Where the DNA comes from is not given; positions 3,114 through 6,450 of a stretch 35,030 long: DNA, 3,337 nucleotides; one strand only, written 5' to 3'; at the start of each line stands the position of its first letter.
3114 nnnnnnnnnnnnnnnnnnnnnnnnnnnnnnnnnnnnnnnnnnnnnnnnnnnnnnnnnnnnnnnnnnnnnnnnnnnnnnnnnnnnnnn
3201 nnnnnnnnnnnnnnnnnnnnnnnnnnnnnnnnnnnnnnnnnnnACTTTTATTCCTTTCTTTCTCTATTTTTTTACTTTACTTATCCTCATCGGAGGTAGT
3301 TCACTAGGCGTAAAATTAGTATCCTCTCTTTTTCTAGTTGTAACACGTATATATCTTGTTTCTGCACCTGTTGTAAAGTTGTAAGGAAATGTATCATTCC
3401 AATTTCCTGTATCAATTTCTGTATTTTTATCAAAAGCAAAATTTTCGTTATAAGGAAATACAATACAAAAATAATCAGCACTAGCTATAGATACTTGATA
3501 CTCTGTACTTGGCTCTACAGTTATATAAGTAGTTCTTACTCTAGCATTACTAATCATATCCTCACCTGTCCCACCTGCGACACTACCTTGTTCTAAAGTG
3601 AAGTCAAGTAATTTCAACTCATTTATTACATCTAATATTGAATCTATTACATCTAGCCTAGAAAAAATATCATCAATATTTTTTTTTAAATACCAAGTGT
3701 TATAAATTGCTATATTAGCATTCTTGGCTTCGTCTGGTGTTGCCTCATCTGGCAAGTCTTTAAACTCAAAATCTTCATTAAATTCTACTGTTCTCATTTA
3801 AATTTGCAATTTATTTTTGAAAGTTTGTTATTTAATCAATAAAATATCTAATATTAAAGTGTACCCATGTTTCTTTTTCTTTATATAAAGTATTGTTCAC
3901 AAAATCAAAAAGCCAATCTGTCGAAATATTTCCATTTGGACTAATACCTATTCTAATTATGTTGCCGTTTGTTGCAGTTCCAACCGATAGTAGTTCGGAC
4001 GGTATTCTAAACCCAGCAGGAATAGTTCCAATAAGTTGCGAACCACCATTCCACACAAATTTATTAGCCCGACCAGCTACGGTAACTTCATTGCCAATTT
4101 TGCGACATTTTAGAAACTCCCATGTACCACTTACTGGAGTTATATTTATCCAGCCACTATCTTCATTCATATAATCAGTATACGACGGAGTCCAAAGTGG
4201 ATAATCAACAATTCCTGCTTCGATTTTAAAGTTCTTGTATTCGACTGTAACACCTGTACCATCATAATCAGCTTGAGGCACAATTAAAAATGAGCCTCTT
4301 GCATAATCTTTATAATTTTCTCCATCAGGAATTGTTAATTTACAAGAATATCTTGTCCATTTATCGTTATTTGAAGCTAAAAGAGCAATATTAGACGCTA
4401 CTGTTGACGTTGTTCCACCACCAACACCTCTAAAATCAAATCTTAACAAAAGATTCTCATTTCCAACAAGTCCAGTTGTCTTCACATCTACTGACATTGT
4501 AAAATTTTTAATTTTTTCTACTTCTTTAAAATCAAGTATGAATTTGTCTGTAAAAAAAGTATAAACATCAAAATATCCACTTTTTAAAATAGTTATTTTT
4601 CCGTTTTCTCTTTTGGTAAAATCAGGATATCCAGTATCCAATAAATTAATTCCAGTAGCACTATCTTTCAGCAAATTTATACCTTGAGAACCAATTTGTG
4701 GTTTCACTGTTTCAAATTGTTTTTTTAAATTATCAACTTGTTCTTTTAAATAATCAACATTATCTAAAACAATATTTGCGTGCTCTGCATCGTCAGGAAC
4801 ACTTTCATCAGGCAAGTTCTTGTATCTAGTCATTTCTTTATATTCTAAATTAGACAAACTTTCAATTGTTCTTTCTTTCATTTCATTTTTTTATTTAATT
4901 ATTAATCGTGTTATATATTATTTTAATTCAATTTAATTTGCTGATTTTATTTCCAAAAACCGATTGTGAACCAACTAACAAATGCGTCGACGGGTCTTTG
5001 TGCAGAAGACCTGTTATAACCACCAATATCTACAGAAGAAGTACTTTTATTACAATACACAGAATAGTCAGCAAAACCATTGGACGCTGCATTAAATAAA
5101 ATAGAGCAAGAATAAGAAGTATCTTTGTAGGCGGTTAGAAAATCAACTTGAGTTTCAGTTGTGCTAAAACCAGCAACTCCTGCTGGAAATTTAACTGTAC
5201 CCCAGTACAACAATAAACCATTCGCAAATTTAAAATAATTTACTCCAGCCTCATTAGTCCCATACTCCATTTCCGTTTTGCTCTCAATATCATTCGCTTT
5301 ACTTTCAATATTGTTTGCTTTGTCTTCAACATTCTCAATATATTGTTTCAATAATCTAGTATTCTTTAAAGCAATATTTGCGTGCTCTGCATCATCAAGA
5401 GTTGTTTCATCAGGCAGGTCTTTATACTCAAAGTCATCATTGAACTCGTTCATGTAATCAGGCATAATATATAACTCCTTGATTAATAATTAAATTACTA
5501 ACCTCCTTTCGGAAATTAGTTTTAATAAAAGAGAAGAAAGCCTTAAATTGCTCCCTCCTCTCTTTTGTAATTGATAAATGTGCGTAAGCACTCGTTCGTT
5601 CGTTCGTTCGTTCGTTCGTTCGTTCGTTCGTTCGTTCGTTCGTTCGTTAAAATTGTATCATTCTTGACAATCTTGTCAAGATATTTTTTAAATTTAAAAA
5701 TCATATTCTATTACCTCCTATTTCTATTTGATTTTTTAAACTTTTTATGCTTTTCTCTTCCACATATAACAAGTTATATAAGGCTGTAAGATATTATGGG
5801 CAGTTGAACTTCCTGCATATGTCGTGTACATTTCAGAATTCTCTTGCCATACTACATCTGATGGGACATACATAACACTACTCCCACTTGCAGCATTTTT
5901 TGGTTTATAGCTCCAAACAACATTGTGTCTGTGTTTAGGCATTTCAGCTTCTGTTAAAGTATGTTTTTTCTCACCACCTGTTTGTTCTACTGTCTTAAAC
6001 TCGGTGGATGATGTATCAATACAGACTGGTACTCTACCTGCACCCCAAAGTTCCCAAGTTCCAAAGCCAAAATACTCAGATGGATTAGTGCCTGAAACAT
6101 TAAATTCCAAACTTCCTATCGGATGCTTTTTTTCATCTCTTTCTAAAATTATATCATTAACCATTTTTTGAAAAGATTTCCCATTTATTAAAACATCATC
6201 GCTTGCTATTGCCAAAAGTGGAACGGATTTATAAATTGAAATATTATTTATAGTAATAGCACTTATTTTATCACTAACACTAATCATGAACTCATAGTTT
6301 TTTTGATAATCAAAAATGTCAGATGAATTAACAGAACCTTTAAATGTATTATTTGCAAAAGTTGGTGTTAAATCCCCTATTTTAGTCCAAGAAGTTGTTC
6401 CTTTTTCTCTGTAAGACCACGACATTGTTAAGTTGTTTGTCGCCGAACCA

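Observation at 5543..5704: Perfect (AACG)14 microsatellite inside a small RBS-led leader ORF upstream of the tail-fibre paralogs: possible phase-variable switch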

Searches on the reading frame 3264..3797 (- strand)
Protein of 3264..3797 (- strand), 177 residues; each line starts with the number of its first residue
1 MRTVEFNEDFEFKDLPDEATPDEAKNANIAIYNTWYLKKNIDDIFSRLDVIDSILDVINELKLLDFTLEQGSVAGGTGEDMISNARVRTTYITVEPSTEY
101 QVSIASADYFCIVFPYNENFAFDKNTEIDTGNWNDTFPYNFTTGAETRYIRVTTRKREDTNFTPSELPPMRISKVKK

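Call 7: search_protein_families(library=pfam, proteins=[window:3264-3797:-], max_evalue=0.01)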
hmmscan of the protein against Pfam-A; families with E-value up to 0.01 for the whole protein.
window:3264-3797:- (177 aa): 0 families

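Call 8: search_protein_families(library=phrogs, proteins=[window:3264-3797:-], max_evalue=0.001)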
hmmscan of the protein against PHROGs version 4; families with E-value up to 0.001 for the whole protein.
window:3264-3797:- (177 aa): 1 family
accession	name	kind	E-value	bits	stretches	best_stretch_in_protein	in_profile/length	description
phrog_18629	-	tail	2.7e-07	30.5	1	67-171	611-723/747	tail protein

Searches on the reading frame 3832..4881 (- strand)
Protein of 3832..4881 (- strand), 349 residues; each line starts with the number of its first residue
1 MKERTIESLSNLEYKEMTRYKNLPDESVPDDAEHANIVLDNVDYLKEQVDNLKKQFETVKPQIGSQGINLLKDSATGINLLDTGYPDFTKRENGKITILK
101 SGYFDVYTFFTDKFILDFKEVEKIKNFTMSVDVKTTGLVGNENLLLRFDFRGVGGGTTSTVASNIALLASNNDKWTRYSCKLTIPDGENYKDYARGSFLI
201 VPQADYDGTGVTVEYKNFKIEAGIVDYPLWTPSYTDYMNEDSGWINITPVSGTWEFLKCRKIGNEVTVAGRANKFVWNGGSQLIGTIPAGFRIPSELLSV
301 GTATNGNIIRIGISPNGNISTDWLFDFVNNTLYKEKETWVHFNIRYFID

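Call 7: search_protein_families(library=pfam, proteins=[window:3832-4881:-], max_evalue=0.01)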
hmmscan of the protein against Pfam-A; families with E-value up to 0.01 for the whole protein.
window:3832-4881:- (349 aa): 0 families

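Call 8: search_protein_families(library=phrogs, proteins=[window:3832-4881:-], max_evalue=0.001)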
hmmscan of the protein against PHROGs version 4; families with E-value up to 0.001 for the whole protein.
window:3832-4881:- (349 aa): 2 families
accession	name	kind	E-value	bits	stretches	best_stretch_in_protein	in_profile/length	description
phrog_3971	-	unknown function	3.5e-09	37.1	1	235-331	200-303/331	-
phrog_3639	-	tail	1e-06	29.2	1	39-328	142-460/474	minor tail protein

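Call 93: search_solved_structures(query=window:3832-4881:-, max_evalue=1)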
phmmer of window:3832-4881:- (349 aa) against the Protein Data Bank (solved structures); distinct sequences matched with E-value up to 1: 3.
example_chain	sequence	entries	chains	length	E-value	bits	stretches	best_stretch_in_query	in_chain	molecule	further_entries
3f89_A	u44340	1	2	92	0.49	12.5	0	26-58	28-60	NF-kappa-B essential modulator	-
24xh_A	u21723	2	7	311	0.72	12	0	100-162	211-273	Diaminopimelate dehydrogenase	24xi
8eq1_A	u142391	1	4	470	0.83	11.7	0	72-152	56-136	Pyruvate kinase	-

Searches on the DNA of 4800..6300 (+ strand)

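Call 6: search_dna_similar(query=window:4800-6300:+, collection=phages, mode=distant, max_rows=30)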
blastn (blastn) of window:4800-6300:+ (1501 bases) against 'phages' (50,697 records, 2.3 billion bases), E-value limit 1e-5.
Records with a match: 1; places in all: 1; records where one place covers at least 80% of the query: 0.
Best place of each record, by identity: 80-90% 1.
By first word of the organism name: phage 1.
By host as written in the record: - 1.
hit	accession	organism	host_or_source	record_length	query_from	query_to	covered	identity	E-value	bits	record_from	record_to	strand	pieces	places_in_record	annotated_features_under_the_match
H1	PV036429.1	phage NatCom_19828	human feces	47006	946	1002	4%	82.5%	6e-6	59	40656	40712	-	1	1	tail protein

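Call 39: search_rna_families(source=window, start=4800, end=6000, threshold=evalue, max_evalue=1)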
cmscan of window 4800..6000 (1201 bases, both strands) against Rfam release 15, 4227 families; matches with E-value up to 1: 1.
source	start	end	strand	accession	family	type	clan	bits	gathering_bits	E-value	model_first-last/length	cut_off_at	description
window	5527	5705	-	RF02590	Spy1186876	Gene; sRNA;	-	17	208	0.48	1-243/243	no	S. pyogenes small RNA 1186876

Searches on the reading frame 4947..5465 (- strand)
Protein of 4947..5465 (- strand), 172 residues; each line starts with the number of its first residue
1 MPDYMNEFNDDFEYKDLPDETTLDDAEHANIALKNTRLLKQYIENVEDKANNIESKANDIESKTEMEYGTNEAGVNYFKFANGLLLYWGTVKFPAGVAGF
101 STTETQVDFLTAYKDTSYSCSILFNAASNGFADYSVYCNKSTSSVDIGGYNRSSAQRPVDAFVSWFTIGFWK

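Call 7: search_protein_families(library=pfam, proteins=[window:4947-5465:-], max_evalue=0.01)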
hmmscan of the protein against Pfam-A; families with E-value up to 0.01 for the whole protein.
window:4947-5465:- (172 aa): 1 family
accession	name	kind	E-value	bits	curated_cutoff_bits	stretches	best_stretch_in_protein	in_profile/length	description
PF21882.2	Gp53-like_C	-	0.0001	23.2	24.9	1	79-169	1-83/84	Putative tail fiber protein gp53-like, C-terminal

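Call 8: search_protein_families(library=phrogs, proteins=[window:4947-5465:-], max_evalue=0.001)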
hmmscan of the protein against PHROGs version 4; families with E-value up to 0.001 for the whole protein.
window:4947-5465:- (172 aa): 0 families

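Call 11: find_encoding_contigs(protein=window:4947-5465:-, flank=3000, max_places=10)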
Protein window:4947-5465:- (172 aa): 1 contig read that carries it; 1 place shown.
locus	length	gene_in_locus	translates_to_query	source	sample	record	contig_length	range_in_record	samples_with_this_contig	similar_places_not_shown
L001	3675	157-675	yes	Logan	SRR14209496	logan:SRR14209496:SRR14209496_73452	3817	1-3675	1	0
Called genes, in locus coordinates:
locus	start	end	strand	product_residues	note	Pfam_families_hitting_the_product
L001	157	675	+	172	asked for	-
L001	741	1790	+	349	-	-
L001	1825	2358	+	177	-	-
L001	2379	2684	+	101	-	-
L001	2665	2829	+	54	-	-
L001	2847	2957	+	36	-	-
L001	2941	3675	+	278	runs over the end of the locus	PF05257:CHAP, PF09374:PG_binding_3 (faint), PF01471:PG_binding_1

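Call 16: find_homologous_proteins(query=window:4947-5465:-)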
Query window:4947-5465:- (172 aa): 6 proteins with E <= 0.001 among 20 candidates.
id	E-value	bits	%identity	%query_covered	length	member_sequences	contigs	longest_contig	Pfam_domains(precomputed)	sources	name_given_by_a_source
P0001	4.0e-111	387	100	100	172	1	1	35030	-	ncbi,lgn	-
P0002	1.1e-12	66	78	27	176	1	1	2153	-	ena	-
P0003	1.6e-12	66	78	27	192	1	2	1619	-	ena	-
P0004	1.9e-12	65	76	27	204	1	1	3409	-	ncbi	-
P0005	7.0e-12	64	76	27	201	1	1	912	-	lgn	-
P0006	5.3e-9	54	65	27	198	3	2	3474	-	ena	-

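Call 17: find_encoding_contigs(protein=P0004, flank=4000, max_places=5)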
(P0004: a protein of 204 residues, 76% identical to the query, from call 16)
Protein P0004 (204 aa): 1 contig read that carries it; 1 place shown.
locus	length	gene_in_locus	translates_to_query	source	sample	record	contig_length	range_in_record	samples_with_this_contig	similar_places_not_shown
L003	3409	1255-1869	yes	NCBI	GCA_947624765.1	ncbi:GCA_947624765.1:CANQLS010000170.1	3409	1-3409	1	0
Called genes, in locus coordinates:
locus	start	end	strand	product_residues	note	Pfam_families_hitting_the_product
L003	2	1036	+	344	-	?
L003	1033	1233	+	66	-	-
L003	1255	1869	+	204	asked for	-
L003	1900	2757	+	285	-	-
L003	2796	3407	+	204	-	?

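Call 18: find_encoding_contigs(protein=P0006, flank=4000, max_places=5)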
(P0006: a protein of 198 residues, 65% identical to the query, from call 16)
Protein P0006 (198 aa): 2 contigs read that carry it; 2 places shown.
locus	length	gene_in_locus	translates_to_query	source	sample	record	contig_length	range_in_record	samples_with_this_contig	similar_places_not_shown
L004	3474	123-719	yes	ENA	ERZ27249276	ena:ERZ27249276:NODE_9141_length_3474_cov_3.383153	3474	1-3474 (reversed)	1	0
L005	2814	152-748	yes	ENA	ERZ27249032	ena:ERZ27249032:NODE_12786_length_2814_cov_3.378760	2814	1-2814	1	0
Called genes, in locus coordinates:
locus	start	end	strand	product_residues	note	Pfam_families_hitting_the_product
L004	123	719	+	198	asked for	-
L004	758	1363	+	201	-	-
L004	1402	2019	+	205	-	-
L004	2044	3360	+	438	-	-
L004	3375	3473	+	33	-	?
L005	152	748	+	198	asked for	-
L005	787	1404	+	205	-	-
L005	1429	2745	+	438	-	-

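Call 30: find_homologous_proteins(query=A2, max_evalue=0.01)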
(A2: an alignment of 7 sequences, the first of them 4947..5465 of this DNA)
Query A2 (7 sequences) (172 aa, profile of the alignment): 10 proteins with E <= 0.01 among 1378 candidates.
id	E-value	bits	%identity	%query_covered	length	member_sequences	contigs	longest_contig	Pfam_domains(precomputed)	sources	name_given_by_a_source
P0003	5.8e-82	293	78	27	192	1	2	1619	-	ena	-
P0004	1.7e-75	271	76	27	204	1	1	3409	-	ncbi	-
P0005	2.4e-75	271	76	27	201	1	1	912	-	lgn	-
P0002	5.9e-67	244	78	27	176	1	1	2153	-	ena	-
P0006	1.4e-62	229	65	27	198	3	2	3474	-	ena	-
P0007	4.7e-52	195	56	37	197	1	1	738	-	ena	-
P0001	6.4e-51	191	100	100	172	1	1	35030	-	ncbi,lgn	-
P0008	1.6e-49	187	57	27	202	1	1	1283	-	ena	-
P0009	1.2e-47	181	54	23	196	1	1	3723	-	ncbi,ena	-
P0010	7.0e-36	142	59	33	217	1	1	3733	-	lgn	-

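Call 31: find_encoding_contigs(protein=P0010, flank=4000, max_places=5)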
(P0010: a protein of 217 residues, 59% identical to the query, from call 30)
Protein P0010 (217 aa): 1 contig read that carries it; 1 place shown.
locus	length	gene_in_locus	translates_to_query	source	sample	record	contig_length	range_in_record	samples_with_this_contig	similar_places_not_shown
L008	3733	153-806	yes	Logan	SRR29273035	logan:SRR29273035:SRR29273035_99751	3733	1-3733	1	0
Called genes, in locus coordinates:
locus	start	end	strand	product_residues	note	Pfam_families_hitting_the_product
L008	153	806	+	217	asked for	-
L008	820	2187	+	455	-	-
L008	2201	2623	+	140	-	-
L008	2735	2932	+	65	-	PF24729:Acb2_Tad1_hairpin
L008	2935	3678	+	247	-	PF08291:Peptidase_M15_3, PF09374:PG_binding_3 (faint), PF01471:PG_binding_1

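Call 32: find_encoding_contigs(protein=P0002, flank=4000, max_places=5)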
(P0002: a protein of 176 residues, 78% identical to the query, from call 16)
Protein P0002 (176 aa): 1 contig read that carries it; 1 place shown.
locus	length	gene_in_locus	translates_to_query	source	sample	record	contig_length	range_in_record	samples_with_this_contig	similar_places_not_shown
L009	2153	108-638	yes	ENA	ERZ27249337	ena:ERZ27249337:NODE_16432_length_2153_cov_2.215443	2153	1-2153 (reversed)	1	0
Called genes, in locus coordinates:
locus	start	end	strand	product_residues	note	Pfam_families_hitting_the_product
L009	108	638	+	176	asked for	-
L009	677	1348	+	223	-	PF20224:DUF6583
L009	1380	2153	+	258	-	?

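Call 33: find_encoding_contigs(protein=P0003, flank=4000, max_places=5)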
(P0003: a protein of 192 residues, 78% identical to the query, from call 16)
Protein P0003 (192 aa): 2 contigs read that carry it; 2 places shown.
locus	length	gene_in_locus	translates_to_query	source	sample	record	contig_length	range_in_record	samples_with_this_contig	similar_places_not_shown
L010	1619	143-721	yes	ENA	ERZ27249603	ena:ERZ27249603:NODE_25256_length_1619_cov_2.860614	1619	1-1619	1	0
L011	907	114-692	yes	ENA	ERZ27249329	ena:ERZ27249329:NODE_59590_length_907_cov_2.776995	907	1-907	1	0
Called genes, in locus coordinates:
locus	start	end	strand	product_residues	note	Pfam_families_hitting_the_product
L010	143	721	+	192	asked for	-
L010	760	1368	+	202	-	-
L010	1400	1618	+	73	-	?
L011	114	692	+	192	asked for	-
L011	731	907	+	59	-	?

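Call 34: find_encoding_contigs(protein=P0008, flank=4000, max_places=5)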
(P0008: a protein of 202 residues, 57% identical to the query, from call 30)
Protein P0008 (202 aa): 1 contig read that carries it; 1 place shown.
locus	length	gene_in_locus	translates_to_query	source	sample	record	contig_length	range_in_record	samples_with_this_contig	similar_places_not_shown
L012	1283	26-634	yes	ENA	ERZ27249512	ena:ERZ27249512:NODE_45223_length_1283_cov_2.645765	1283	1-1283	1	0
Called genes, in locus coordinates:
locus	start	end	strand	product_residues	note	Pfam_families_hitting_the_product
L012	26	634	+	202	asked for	-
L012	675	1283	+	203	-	?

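Call 71: list_cluster_members(proteins=[P0001, P0004, P0009])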
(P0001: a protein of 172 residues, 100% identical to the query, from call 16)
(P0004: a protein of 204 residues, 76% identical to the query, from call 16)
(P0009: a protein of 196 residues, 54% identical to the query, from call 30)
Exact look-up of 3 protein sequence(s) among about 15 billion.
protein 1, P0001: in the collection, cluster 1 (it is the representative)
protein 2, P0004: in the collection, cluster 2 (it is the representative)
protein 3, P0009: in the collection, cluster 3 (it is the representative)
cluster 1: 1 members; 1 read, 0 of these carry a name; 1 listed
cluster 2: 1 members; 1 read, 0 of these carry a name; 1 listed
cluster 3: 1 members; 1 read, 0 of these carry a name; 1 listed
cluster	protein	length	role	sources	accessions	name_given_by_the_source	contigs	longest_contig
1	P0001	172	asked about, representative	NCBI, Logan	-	-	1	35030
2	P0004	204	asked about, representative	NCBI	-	-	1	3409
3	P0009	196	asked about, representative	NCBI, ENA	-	-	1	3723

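Call 92: search_solved_structures(query=window:4947-5465:-, max_evalue=1)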
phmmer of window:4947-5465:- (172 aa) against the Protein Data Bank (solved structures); distinct sequences matched with E-value up to 1: 1.
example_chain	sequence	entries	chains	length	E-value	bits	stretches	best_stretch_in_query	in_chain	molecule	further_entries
1uy1_A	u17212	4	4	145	0.67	13.2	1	57-148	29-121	ENDO-1,4-BETA-XYLANASE A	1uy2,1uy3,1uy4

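Call 97: predict_structure(protein=window:4947-5465:-)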
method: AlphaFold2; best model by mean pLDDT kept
length: 172 residues; sequences in the alignment: 1
mean_pLDDT: 47.0   pTM: 0.28
mean pLDDT of the five models: 47.0, 41.0, 39.8, 39.5, 37.6
residues with pLDDT >= 90: 0; 70-90: 10; 50-70: 56; < 50: 106
segments of 3 or more residues with pLDDT < 50: 1-10, 59-63, 82-84, 89-121, 123-172
pLDDT, mean of each block of 10 residues (from residue 1): 45 51 58 69 71 56 55 54 48 35 39 39 43 44 33 28 35 27
secondary structure, 60 per line:
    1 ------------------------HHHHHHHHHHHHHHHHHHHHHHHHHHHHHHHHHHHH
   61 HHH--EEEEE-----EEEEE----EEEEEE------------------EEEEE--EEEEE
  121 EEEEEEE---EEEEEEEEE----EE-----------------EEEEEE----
elements in order: H25-63 E66-70 E76-80 E85-90 E109-113 E116-127 E131-139 E163-168

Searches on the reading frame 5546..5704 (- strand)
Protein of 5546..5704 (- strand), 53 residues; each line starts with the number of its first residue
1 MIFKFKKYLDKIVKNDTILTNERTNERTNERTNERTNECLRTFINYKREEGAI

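Call 44: find_homologous_proteins(query=A4, max_evalue=10)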
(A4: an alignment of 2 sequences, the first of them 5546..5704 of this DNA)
Query A4 (2 sequences) (53 aa, profile of the alignment): 14 proteins with E <= 10 among 7459 candidates.
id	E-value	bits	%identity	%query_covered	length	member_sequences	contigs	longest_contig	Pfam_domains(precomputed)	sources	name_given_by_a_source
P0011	1.8e-1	30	80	47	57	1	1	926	-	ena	-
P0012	3.3e-1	29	64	53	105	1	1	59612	-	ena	-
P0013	3.7e-1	29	67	11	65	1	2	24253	-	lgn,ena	-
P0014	6.1e-1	28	-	-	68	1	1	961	PF05544.17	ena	-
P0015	7.4e-1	28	64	21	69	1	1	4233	-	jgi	-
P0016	1.5e+0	27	76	47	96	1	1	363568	-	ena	-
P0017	1.7e+0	26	68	47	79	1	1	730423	-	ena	-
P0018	1.8e+0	26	57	66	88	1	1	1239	-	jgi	jgi:hypothetical protein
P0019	2.4e+0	26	75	45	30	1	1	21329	-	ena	-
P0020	2.5e+0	26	94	32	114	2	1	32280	-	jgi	-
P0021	2.7e+0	26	94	30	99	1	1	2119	-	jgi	jgi:hypothetical protein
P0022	5.6e+0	25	71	45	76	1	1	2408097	-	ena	-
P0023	7.3e+0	24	68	42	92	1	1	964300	-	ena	-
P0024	9.0e+0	24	65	43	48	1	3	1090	-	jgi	jgi:hypothetical protein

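Call 46: find_encoding_contigs(protein=P0013, flank=6000, max_places=5)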
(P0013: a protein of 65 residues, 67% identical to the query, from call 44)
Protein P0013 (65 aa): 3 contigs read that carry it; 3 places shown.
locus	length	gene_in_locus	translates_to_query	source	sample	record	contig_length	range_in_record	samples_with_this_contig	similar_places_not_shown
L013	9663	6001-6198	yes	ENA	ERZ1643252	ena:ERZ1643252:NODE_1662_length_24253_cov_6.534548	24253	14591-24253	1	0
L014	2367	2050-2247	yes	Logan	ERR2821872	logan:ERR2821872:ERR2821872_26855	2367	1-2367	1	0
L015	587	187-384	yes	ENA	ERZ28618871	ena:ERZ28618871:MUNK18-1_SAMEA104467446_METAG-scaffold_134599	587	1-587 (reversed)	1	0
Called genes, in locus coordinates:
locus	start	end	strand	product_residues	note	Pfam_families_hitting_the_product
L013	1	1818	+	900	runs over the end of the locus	PF26039:Dcst2 (faint)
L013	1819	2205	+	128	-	-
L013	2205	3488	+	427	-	-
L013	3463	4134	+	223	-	-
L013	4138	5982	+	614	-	-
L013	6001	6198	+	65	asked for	-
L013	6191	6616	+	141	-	PF21939:Gp10_C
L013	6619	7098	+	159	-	PF21939:Gp10_C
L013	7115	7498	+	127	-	-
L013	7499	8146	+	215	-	-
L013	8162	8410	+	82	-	-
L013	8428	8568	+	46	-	-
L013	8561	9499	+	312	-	PF01510:Amidase_2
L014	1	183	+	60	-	?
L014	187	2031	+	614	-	-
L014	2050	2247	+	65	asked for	-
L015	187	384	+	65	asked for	-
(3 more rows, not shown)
